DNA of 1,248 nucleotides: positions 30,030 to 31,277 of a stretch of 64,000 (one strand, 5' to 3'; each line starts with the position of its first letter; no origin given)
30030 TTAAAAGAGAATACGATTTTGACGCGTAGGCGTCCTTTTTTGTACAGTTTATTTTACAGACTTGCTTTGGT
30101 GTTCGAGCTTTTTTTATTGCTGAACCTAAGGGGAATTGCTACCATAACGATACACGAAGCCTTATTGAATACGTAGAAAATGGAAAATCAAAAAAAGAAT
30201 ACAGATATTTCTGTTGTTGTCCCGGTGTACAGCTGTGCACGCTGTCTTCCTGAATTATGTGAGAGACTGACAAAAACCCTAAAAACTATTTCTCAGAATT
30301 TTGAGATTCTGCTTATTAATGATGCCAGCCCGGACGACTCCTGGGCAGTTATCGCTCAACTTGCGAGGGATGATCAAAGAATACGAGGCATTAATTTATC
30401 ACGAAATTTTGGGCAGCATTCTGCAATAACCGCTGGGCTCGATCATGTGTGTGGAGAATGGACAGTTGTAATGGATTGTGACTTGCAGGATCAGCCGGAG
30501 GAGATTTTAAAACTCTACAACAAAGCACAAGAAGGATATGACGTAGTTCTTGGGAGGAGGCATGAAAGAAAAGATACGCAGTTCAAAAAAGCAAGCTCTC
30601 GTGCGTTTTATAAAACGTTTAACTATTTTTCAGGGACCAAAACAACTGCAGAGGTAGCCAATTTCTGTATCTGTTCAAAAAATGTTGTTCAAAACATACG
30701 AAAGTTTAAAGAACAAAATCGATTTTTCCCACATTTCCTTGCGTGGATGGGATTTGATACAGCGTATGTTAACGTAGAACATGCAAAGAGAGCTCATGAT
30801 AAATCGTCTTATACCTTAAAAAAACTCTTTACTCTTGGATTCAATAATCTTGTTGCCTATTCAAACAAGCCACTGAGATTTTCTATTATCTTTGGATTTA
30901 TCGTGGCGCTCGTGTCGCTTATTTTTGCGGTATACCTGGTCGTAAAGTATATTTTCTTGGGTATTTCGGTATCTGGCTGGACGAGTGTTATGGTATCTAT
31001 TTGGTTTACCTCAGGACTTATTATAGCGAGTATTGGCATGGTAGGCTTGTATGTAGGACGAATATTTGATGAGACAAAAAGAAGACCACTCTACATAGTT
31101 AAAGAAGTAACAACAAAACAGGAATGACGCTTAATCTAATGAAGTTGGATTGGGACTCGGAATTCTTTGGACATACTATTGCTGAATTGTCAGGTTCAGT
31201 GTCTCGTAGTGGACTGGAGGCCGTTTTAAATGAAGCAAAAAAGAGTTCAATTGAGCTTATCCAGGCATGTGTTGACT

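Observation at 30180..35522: gtrABC-like polyprenyl-phosphate sugar cassette fused to WecD/WecE: a candidate Fuc4NAc surface-glycan modification system between two tRNAs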

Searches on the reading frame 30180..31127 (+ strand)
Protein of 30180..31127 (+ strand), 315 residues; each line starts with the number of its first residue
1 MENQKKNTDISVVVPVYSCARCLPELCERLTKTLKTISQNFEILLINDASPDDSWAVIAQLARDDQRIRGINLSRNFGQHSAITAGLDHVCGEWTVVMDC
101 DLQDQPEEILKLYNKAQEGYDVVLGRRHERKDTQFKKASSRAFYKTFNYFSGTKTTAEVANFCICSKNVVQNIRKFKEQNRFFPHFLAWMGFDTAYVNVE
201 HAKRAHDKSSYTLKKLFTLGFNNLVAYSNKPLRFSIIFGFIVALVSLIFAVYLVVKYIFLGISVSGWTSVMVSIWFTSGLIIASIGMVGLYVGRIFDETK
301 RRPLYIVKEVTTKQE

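Call 5: search_protein_families(library=pfam, proteins=[window:30180-31127:+], max_evalue=0.01)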
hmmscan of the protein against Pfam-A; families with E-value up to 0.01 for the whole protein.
window:30180-31127:+ (315 aa): 2 families
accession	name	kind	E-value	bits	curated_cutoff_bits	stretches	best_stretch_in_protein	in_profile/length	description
PF00535.33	Glycos_transf_2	-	1e-29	104.1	23.3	1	11-165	1-154/168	Glycosyl transferase family 2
PF10111.15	Glyco_tranf_2_2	-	0.0013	18.7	27.3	1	11-111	1-104/276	Glycosyltransferase like family 2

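Call 7: search_protein_families(library=ncbifam, proteins=[window:30180-31127:+], max_evalue=0.01)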
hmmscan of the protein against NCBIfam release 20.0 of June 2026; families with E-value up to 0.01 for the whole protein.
window:30180-31127:+ (315 aa): 16 families
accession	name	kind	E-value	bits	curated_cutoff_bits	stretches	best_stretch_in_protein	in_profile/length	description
NF047588.1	GlcsyltransPgfSStrep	equivalog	2e-66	224.3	500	1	10-310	3-305/308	glycosyltransferase PgfS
NF007986.1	PRK10714.1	equivalog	3.2e-61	207.1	529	1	7-314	5-315/316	undecaprenyl-phosphate 4-deoxy-4-formamido-L-arabinose transferase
TIGR03937.1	PgaC_IcaA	equivalog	6.4e-11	41.8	422.3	1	4-101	41-135/407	poly-beta-1,6-N-acetyl-D-glucosamine synthase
NF047683.1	TeichurnBiosyTuaG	equivalog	2.6e-10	40.4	400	1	5-111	3-106/252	teichuronic acid biosynthesis protein TuaG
NF007482.0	PRK10073.1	equivalog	2.4e-09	36.6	423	1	5-117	3-111/334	glycosyltransferase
NF050050.1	ProtGlycPglI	equivalog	4.1e-09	36.2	500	1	9-138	3-130/306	GalNAc(5)-diNAcBac-PP-undecaprenol beta-1,3-glucosyltransferase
NF041875.1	EPS_EpsD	equivalog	1.4e-08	34.5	370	1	10-132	1-121/325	exopolysaccharide biosynthesis glycosyltransferase EpsD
NF038302.1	EPS_HpsE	equivalog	9.1e-07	28.1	300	1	9-107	2-102/307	hormogonium polysaccharide biosynthesis glycosyltransferase HpsE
NF053739.1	GlytfEpsEBac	equivalog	3.9e-06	26.1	450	1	10-101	3-92/265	glycosyltransferase EpsE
TIGR03111.1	glyc2_xrt_Gpos1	hypoth_equivalog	4e-06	25.9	363.95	1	4-116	45-156/439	TIGR03111 family XrtG-associated glycosyltransferase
TIGR04182.1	glyco_TIGR04182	equivalog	8.1e-06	25.4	325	0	10-132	2-114/293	S-layer glycoprotein N-glycosyltransferase AglJ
TIGR04283.1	glyco_like_mftF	equivalog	3.7e-05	23.4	182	1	10-104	1-85/221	TIGR04283 family arsenosugar biosynthesis glycosyltransferase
NF045692.1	OglycostaseCruG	equivalog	0.00016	20.7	600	1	7-123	40-160/386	2'-O-glycosyltransferase CruG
NF058614.1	PPMAGASynPpgS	equivalog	0.00035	20.1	370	1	9-136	1-122/226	polyprenyl-phospho-N-acetylgalactosaminyl synthase PpgS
TIGR04242.1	nodulat_NodC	equivalog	0.0033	16.5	550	1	6-118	46-158/395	chitooligosaccharide synthase NodC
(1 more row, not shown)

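Call 42: search_solved_structures(query=window:30180-31124:+, max_evalue=1e-10, show_alignments=2)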
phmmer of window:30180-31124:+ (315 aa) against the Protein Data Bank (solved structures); distinct sequences matched with E-value up to 1e-10: 7.
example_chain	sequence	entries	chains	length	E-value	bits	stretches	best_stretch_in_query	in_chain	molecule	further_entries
5ekp_C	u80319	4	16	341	3.7e-59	203.8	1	8-310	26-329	Uncharacterized glycosyltransferase sll0501 | Glycosyltransferase sll0501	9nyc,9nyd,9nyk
9nye_A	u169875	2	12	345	3.9e-59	203.7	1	8-310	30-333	Glycosyltransferase sll0501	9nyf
5eke_A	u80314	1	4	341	5e-59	203.3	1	8-310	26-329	Uncharacterized glycosyltransferase sll0501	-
9hwj_A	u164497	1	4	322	5.6e-48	167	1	9-311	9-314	Undecaprenyl-phosphate 4-deoxy-4-formamido-L-arabinose transferase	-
9bhc_C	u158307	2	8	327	1.9e-46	162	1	9-311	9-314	Undecaprenyl-phosphate 4-deoxy-4-formamido-L-arabinose transferase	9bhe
8vxh_A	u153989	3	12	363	2.8e-46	161.5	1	9-311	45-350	Undecaprenyl-phosphate 4-deoxy-4-formamido-L-arabinose transferase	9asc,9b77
5mlz_A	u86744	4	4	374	2e-14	56.9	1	8-130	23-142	Dolichol monophosphate mannose synthase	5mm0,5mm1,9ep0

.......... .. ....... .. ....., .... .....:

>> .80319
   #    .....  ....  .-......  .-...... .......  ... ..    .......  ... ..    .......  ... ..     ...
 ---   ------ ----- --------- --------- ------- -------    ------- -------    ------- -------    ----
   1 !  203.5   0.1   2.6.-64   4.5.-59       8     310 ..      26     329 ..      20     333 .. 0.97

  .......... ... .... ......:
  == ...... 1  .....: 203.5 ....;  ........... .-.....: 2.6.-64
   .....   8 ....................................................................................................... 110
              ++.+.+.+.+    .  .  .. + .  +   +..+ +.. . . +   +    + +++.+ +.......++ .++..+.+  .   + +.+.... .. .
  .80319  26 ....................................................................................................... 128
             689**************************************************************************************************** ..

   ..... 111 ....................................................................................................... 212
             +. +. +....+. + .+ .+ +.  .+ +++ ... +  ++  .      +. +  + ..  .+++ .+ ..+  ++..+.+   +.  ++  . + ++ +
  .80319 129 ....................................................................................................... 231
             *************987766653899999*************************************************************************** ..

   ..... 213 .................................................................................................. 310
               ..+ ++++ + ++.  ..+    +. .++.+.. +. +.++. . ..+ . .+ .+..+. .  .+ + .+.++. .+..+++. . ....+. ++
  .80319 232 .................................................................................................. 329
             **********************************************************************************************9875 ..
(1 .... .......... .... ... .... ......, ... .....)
